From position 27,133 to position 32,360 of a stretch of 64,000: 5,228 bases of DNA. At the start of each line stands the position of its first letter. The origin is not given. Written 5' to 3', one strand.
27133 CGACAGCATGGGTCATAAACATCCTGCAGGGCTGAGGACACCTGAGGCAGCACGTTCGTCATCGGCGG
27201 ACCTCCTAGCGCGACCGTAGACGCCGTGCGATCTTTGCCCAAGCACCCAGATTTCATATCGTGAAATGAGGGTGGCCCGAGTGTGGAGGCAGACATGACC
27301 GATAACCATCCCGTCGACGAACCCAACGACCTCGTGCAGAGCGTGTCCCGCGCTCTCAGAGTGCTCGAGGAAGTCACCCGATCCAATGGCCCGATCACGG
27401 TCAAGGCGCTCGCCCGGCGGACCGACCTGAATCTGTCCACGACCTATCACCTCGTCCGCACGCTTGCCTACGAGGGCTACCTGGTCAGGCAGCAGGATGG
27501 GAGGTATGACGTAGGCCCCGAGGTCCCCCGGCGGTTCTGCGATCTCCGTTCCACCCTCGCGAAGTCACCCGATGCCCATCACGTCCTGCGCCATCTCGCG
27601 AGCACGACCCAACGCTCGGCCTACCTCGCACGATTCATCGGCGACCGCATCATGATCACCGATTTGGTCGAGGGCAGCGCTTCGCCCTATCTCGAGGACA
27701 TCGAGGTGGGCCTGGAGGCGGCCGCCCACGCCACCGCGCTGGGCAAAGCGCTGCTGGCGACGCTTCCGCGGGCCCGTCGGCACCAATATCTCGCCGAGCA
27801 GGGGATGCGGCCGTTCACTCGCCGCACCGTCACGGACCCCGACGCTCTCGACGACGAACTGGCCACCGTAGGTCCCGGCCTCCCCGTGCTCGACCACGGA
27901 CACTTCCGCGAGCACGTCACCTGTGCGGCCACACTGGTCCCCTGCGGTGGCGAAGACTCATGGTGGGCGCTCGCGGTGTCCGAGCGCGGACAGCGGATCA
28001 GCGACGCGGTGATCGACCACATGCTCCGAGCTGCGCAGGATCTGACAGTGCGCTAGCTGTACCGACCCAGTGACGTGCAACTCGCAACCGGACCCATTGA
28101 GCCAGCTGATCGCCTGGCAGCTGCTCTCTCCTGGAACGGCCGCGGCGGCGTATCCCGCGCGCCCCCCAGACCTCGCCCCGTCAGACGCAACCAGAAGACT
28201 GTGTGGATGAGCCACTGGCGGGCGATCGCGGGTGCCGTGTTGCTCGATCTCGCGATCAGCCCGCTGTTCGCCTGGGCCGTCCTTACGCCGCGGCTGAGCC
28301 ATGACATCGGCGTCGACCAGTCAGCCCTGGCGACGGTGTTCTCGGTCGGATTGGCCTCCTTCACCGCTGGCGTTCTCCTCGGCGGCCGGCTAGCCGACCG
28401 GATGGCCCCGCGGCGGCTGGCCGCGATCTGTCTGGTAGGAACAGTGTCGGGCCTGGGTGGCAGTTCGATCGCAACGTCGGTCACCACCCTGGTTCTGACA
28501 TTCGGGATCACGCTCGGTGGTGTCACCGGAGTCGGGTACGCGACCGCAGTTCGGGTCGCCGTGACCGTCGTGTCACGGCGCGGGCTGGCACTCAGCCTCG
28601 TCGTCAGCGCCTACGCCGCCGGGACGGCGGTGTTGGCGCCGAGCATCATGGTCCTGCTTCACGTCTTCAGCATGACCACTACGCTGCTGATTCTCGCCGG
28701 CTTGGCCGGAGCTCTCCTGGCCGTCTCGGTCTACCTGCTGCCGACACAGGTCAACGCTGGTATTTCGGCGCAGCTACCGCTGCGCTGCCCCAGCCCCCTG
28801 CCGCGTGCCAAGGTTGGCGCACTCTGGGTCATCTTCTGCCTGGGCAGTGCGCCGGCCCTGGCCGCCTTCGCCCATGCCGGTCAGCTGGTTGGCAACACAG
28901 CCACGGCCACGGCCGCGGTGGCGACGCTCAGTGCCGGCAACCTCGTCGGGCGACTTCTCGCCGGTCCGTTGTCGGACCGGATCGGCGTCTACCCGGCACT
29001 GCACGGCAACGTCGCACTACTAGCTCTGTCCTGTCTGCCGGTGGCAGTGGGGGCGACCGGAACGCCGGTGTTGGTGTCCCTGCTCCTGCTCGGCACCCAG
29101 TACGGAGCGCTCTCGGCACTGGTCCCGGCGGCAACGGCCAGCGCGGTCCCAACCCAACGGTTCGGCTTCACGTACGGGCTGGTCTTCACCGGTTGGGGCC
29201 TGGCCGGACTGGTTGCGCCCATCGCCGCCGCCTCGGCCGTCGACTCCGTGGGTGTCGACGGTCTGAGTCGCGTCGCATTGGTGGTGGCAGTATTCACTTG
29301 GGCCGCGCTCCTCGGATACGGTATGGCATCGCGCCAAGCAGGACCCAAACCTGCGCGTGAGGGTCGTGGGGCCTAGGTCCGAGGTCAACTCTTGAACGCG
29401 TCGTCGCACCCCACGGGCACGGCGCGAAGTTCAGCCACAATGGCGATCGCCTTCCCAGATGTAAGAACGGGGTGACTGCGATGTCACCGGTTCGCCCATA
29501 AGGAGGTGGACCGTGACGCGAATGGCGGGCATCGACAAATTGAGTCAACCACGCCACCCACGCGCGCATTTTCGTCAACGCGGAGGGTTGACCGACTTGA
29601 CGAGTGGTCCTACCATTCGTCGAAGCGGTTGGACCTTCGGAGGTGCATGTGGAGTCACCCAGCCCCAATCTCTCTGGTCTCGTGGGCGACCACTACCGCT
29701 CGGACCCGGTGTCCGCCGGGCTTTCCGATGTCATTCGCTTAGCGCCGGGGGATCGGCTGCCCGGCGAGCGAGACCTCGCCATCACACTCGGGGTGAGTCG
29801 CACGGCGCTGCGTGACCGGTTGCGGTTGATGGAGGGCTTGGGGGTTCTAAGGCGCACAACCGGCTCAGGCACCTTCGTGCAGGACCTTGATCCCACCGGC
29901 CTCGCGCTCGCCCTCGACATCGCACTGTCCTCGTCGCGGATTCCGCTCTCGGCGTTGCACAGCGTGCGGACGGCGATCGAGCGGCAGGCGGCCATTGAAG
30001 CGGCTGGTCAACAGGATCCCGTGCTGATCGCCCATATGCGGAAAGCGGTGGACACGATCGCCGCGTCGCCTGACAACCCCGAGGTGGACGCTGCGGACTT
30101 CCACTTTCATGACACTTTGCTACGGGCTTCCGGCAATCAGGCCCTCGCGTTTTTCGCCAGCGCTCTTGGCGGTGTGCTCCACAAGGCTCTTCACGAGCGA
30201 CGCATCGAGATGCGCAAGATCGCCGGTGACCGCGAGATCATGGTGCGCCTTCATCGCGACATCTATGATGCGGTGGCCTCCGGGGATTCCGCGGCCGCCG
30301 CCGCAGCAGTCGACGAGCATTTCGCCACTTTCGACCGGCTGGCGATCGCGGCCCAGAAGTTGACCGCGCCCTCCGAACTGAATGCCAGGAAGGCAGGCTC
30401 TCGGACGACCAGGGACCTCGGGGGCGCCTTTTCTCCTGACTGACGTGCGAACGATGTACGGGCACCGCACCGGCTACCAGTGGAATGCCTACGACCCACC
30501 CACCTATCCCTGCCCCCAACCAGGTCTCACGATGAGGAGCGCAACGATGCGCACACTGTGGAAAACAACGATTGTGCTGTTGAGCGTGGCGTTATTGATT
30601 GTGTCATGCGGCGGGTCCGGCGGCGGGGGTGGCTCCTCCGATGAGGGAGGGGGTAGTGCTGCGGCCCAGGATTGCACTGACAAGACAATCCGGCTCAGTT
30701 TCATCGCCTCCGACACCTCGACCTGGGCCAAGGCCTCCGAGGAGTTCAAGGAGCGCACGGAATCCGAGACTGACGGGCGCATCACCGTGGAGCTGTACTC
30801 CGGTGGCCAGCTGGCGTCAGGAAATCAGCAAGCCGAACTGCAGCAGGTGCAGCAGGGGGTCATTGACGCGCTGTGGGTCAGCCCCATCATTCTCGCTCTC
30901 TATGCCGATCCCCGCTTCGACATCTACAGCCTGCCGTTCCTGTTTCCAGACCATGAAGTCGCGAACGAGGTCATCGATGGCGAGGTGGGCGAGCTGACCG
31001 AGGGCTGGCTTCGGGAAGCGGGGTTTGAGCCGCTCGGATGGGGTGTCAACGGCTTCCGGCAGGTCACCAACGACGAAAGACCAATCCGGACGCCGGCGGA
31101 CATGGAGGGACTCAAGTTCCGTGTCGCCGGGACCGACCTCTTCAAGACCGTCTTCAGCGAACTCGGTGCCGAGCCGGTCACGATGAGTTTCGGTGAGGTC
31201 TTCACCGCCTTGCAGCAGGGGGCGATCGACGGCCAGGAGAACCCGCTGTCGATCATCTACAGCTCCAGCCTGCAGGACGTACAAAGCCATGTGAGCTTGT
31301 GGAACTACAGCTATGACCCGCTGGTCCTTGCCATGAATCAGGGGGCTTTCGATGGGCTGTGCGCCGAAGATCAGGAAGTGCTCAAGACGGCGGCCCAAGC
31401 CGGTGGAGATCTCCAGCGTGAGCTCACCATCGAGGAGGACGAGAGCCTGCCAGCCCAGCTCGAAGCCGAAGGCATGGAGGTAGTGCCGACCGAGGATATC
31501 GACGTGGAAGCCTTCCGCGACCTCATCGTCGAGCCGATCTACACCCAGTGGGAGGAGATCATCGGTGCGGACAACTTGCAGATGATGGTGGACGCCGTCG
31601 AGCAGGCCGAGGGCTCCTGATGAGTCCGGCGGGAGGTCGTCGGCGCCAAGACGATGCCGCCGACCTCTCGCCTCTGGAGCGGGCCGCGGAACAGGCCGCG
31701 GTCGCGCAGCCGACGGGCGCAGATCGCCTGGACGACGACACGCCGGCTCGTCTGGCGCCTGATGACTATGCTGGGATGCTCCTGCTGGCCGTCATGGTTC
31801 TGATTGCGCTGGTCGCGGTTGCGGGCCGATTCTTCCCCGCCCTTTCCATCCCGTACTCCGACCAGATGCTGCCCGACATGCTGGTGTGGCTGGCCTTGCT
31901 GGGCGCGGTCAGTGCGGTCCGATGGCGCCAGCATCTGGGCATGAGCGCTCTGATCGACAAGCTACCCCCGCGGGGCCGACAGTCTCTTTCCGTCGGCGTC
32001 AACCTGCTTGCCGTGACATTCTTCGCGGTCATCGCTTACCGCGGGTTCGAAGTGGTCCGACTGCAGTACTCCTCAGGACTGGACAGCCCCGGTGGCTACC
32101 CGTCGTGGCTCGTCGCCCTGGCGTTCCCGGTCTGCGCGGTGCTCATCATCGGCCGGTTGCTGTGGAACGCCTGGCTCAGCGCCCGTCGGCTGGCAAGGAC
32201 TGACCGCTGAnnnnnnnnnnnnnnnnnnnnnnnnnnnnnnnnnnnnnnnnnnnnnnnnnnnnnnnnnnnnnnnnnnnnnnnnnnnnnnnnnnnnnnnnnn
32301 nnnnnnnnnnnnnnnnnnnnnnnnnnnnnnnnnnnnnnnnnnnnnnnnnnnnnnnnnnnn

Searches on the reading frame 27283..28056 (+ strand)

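Call 38: search_protein_families(library=pfam, proteins=[window:27283-28056:+], max_evalue=0.001)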
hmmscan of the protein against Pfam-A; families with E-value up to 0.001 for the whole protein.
window:27283-28056:+ (257 aa): 6 families
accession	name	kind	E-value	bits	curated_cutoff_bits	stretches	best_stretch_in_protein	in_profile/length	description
PF01614.24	IclR_C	-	1e-18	67.9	24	1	98-250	13-164/174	Bacterial transcriptional regulator IclR C-terminal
PF09339.16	HTH_IclR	-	2.3e-13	50.1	22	1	20-70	1-51/52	IclR helix-turn-helix domain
PF12802.13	MarR_2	-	5.3e-05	23.7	27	1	24-73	7-56/61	MarR family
PF13412.12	HTH_24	-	0.00048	20.1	21.9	1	25-67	6-47/48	Winged helix-turn-helix DNA-binding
PF25213.1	HVO_A0261_N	-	0.00075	19.8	35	0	15-77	5-63/86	HVO_A0261 N-terminal domain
PF01047.28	MarR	-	0.00085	19.6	24.6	0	34-72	14-52/59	MarR family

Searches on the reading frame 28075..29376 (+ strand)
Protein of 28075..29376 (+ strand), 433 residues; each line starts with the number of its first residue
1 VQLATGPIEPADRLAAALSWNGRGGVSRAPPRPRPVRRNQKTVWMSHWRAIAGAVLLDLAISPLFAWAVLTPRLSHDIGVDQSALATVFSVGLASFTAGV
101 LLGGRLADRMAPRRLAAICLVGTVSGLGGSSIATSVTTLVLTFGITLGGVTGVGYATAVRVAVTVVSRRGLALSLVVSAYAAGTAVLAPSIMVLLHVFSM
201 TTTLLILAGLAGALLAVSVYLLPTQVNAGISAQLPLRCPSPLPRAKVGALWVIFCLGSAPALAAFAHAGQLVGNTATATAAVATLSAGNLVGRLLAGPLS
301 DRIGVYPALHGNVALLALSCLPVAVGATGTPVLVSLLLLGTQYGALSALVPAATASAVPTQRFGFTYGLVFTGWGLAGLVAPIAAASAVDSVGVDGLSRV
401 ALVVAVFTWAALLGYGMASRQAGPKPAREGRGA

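Call 38: search_protein_families(library=pfam, proteins=[window:28075-29376:+], max_evalue=0.001)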
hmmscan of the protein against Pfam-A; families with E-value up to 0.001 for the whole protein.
window:28075-29376:+ (433 aa): 1 family
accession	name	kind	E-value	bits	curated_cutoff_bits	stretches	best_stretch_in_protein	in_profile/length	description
PF07690.21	MFS_1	-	2.8e-28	99.3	33.4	2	66-382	15-347/347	Major Facilitator Superfamily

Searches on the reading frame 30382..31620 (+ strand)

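Call 38: search_protein_families(library=pfam, proteins=[window:30382-31620:+], max_evalue=0.001)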
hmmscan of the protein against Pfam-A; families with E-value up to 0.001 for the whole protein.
window:30382-31620:+ (412 aa): 1 family
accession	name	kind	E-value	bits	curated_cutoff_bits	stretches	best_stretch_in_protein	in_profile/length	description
PF03480.18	DctP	-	1.5e-75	254.6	23.4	1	108-390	4-283/286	Bacterial extracellular solute-binding protein, family 7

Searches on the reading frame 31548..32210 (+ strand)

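Call 38: search_protein_families(library=pfam, proteins=[window:31548-32210:+], max_evalue=0.001)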
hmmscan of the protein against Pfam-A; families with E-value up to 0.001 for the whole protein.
window:31548-32210:+ (220 aa): 1 family
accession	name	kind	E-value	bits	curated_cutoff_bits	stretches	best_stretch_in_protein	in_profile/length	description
PF04290.18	DctQ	-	3.3e-19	69.5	28.3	1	83-212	1-130/132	Tripartite ATP-independent periplasmic transporters, DctQ component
